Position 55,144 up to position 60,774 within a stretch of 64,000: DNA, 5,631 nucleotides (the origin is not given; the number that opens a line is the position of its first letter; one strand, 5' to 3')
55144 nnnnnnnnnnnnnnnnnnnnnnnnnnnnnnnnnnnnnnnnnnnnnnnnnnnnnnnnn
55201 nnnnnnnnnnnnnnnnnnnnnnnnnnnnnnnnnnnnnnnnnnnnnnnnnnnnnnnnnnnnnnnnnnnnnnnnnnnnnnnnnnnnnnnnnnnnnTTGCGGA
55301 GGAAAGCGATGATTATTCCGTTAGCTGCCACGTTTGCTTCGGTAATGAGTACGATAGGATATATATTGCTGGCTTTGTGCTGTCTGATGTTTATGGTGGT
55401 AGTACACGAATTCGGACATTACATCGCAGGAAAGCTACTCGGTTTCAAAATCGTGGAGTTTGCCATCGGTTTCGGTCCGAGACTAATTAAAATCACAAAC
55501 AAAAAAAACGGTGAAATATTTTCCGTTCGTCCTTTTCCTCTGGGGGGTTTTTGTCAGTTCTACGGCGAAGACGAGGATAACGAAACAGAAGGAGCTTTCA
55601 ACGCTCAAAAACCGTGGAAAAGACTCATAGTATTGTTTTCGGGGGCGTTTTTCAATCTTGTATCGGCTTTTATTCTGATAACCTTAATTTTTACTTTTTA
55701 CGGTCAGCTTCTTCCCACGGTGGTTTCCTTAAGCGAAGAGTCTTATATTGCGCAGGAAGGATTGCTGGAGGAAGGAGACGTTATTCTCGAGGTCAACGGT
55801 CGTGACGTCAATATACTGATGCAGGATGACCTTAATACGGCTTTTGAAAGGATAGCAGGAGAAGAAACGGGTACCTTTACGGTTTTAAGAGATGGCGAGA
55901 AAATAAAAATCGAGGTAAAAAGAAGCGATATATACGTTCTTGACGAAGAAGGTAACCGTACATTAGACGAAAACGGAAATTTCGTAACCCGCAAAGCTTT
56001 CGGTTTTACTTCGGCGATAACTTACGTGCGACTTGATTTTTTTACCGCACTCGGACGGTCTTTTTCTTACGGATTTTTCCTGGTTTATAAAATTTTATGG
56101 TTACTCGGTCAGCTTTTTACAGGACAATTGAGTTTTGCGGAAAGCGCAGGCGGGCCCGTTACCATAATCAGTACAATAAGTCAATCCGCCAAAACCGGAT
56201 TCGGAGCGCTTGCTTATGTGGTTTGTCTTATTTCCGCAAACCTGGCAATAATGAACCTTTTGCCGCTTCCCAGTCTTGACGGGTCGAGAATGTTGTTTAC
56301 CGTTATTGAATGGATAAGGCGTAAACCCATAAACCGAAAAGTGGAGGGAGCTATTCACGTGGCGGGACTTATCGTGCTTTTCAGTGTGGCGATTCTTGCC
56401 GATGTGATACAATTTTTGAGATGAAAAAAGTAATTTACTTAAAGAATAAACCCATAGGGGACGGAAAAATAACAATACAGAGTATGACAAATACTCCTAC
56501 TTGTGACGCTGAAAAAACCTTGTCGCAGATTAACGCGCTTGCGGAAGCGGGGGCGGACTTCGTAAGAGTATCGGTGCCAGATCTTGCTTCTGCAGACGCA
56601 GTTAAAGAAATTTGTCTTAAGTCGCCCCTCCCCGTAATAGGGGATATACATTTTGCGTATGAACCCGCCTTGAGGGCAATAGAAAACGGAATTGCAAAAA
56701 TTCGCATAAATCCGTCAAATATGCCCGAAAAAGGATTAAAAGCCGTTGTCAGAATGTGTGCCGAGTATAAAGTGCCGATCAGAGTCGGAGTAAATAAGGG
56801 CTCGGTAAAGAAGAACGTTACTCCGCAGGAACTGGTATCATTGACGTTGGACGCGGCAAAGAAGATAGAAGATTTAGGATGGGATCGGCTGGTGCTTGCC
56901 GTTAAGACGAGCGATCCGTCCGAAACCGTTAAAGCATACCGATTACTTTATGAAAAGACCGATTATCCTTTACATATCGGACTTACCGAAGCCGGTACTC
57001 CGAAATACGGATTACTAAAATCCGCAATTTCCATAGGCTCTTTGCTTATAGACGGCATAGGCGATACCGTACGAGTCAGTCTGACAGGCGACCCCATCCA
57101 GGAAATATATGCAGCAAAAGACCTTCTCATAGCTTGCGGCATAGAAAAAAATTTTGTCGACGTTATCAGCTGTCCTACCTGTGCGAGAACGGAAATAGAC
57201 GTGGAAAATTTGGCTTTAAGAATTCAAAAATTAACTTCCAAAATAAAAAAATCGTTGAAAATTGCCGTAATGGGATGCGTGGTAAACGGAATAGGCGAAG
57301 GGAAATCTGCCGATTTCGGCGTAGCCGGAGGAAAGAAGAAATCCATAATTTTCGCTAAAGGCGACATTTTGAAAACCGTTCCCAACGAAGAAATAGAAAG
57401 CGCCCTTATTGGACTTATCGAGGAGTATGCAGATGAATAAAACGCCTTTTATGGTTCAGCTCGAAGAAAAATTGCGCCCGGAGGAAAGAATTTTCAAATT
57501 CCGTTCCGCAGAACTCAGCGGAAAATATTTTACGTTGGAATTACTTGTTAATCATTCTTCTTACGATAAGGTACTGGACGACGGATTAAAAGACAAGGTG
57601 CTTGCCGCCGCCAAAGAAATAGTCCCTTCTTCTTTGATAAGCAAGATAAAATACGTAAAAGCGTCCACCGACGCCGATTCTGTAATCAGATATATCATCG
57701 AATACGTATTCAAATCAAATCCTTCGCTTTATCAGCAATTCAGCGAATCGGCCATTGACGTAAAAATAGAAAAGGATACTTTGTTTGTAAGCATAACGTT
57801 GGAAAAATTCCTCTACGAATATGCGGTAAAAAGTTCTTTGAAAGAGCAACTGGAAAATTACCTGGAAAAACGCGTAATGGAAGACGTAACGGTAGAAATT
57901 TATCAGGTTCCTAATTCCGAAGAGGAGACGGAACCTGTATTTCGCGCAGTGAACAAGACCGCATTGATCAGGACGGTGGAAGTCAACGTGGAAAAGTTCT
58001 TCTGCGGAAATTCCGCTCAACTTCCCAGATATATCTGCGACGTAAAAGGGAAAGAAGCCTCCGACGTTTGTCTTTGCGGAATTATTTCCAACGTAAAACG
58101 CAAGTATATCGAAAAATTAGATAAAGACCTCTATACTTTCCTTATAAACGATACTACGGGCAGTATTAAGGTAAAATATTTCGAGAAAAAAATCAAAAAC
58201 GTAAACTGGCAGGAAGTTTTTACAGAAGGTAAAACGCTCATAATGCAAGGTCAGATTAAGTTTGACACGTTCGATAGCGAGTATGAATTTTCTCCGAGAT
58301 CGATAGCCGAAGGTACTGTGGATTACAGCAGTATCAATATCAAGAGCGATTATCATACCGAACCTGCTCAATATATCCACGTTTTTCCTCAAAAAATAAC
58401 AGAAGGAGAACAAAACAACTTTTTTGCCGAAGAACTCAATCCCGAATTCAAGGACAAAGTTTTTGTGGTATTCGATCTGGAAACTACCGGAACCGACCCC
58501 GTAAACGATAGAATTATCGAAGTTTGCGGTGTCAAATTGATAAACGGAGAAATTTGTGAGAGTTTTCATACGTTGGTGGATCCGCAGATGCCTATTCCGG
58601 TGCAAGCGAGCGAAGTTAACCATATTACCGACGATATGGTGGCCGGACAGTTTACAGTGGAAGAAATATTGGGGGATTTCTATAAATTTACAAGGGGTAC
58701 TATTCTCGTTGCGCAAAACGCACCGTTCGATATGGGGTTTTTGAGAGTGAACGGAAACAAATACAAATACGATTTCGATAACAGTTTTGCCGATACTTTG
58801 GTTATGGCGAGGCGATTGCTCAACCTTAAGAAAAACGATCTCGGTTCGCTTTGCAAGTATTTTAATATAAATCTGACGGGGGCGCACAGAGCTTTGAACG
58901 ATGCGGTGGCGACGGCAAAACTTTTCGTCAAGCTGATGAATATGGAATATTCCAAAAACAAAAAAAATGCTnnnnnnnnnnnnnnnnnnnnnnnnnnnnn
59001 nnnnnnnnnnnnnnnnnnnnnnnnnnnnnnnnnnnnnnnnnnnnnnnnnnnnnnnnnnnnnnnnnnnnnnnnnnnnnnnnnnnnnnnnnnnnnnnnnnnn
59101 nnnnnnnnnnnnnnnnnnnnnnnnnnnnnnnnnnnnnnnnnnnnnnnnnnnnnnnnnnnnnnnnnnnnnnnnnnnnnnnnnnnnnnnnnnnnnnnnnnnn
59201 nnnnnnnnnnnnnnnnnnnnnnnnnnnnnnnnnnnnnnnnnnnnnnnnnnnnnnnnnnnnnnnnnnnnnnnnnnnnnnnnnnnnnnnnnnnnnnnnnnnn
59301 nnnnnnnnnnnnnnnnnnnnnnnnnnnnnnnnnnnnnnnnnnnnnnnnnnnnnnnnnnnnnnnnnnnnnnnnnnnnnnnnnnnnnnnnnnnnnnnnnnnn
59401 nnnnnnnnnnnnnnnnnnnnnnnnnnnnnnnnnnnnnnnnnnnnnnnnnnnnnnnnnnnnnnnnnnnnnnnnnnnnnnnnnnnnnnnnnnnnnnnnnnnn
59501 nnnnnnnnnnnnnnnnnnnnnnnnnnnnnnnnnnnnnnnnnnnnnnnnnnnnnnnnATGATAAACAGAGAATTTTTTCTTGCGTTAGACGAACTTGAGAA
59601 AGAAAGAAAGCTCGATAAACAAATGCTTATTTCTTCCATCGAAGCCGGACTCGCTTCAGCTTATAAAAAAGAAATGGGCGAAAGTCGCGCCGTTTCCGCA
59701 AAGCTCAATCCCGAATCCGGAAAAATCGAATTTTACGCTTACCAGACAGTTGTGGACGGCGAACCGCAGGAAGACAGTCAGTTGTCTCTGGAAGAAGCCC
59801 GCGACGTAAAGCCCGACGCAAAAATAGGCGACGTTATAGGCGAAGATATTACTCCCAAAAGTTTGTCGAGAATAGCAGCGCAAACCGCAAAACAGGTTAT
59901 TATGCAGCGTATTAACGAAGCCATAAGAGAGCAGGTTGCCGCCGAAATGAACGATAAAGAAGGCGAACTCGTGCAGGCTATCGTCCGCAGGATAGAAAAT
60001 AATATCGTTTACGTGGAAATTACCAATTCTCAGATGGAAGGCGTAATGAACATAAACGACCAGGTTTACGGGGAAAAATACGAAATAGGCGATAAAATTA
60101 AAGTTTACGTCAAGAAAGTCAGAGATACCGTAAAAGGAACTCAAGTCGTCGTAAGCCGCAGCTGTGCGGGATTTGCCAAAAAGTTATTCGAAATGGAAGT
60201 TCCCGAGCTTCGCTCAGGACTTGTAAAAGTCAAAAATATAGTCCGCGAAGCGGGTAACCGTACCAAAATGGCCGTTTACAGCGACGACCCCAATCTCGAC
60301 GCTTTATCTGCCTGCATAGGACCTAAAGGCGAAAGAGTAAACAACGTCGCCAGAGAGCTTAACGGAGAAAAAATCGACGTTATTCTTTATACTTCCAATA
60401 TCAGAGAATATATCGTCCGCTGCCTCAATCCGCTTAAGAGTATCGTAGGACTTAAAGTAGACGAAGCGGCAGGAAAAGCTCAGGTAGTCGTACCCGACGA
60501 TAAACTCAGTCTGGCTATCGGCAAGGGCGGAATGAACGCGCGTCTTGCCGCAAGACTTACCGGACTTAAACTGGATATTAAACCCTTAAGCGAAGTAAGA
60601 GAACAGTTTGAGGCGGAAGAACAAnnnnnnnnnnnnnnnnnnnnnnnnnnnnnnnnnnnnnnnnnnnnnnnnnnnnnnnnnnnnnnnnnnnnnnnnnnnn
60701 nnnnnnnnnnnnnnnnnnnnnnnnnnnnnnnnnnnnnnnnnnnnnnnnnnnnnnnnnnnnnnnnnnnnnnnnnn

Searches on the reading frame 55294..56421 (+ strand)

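Call 12: search_protein_families(library=pfam, proteins=[window:55294-56421:+], max_evalue=0.00001)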
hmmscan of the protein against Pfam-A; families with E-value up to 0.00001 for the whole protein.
window:55294-56421:+ (376 aa): 1 family
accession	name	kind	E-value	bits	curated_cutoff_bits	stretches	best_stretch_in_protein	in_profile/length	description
PF02163.28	Peptidase_M50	-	2.6e-55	187.6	27.2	1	27-364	2-220/221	Peptidase family M50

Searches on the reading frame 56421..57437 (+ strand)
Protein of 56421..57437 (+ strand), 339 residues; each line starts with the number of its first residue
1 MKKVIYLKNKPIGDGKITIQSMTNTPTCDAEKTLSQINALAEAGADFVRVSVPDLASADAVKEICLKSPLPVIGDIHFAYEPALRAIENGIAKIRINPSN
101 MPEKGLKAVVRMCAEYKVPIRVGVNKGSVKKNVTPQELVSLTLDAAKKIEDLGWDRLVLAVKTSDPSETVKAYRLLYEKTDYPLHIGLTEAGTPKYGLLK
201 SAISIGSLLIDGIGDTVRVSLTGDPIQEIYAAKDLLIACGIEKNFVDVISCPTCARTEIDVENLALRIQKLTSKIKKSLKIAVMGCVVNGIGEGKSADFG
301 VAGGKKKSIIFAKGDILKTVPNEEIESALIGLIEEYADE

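Call 38: search_protein_families(library=pfam, proteins=[window:56421-57437:+], max_evalue=0.01)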
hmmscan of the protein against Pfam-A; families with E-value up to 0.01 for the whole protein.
window:56421-57437:+ (339 aa): 2 families
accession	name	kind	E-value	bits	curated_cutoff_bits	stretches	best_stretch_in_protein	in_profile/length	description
PF04551.19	GcpE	-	6.8e-119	397.3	32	1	5-334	4-342/343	GcpE protein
PF08534.16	Redoxin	-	0.0026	18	26.6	0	24-71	40-87/148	Redoxin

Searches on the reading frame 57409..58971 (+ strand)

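Call 38: search_protein_families(library=pfam, proteins=[window:57409-58971:+], max_evalue=0.01)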
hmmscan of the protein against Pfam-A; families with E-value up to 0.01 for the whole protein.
window:57409-58971:+ (521 aa): 5 families
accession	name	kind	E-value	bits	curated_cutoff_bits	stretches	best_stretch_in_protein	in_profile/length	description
PF00929.31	RNase_T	-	1.4e-34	120.4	24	1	353-506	1-164/164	Exonuclease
PF01336.31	tRNA_anti-codon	-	4.3e-05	23.8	27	1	220-299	1-72/75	OB-fold nucleic acid binding domain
PF16473.11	Rv2179c-like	-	5.8e-05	23.3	27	1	353-506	3-173/177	3'-5' exoribonuclease Rv2179c-like domain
PF21762.3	DEDDh_C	-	0.00012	22.7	27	1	425-508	102-187/188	DNA polymerase III subunit epsilon-like, C-terminal domain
PF13742.12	tRNA_anti_2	-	0.00094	19.8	27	1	205-298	6-93/95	OB-fold nucleic acid binding domain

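Call 53: search_protein_families(library=ncbifam, proteins=[window:57409-58971:+], max_evalue=0.00001)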
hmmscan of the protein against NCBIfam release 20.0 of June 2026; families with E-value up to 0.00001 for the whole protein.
window:57409-58971:+ (521 aa): 26 families (the best 25 are shown)
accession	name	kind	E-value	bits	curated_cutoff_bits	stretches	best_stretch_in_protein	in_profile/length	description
NF001688.0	PRK00448.1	equivalog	2.6e-52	177.7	873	2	335-515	408-590/1445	PolC-type DNA polymerase III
NF005906.0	PRK07883.1-4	equivalog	2.7e-46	158.1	495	1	348-511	4-169/563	DEDD exonuclease domain-containing protein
TIGR01405.1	polC_Gram_pos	equivalog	1.9e-44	151.8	1043.45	1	335-512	174-353/1211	DNA polymerase III subunit alpha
NF005907.0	PRK07883.1-5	equivalog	2.7e-44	151.5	454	1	331-510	11-192/584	DEDD exonuclease domain-containing protein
NF005905.0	PRK07883.1-3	equivalog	7.7e-44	150.3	508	1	334-511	10-189/581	DEDD exonuclease domain-containing protein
NF005289.0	PRK06807.1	equivalog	1.3e-41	142.9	335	1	352-519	10-178/313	3'-5' exonuclease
TIGR00573.1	dnaq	subfamily_domain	1.4e-32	113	71.5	1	350-518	7-178/217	exonuclease, DNA polymerase III, epsilon subunit family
NF005904.0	PRK07883.1-2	equivalog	2.3e-32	112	969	1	343-506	21-190/584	DEDD exonuclease domain-containing protein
TIGR01407.1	dinG_rel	hypoth_equivalog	6.5e-31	107.4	547.7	1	351-510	1-162/889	putative DnaQ family exonuclease/DinG family helicase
NF006316.0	PRK08517.1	equivalog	3e-30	105.5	247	1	321-508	41-228/270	3'-5' exonuclease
NF005836.0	PRK07740.1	equivalog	3.5e-30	105.2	261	1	341-512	50-225/244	hypothetical protein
TIGR01406.1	dnaQ_proteo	equivalog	1.2e-29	103.6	222.7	1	353-515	3-174/231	DNA polymerase III subunit epsilon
NF004316.1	PRK05711.1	equivalog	4e-29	101.9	196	1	353-510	4-170/234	DNA polymerase III subunit epsilon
NF005903.0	PRK07883.1-1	equivalog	7.4e-29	100.7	1038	1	344-509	34-209/642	DEDD exonuclease domain-containing protein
NF005981.0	PRK08074.1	equivalog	9.8e-29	99.9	789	1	349-511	2-167/931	ATP-dependent DNA helicase DinG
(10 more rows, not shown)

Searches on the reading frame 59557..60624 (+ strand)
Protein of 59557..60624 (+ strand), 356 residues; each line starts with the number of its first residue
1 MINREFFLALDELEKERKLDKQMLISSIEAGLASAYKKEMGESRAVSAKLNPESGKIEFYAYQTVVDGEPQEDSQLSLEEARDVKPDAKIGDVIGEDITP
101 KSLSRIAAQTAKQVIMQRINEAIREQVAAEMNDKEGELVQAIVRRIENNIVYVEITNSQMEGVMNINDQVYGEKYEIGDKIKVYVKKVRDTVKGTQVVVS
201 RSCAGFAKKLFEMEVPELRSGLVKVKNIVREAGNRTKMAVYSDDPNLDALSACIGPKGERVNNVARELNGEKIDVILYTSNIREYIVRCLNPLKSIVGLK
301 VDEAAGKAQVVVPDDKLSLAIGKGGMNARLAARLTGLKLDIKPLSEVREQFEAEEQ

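Call 38: search_protein_families(library=pfam, proteins=[window:59557-60624:+], max_evalue=0.01)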
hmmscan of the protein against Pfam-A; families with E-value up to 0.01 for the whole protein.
window:59557-60624:+ (356 aa): 5 families
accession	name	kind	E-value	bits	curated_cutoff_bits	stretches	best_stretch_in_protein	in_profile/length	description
PF08529.16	NusA_N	-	3.7e-35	121.2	23.8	1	5-125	1-119/119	NusA N-terminal domain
PF13184.12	KH_5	-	8.7e-22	77.5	27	1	232-293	1-62/69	NusA-like KH domain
PF00575.29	S1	-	0.00016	22.4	22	1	133-194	2-68/74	S1 RNA binding domain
PF23095.1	KH_NusA_C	-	0.0016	18.9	34.2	1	315-345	8-38/59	Transcription termination/antitermination protein NusA, KH domain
PF00013.35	KH_1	-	0.0047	17.1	21.5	0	309-345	3-38/66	KH domain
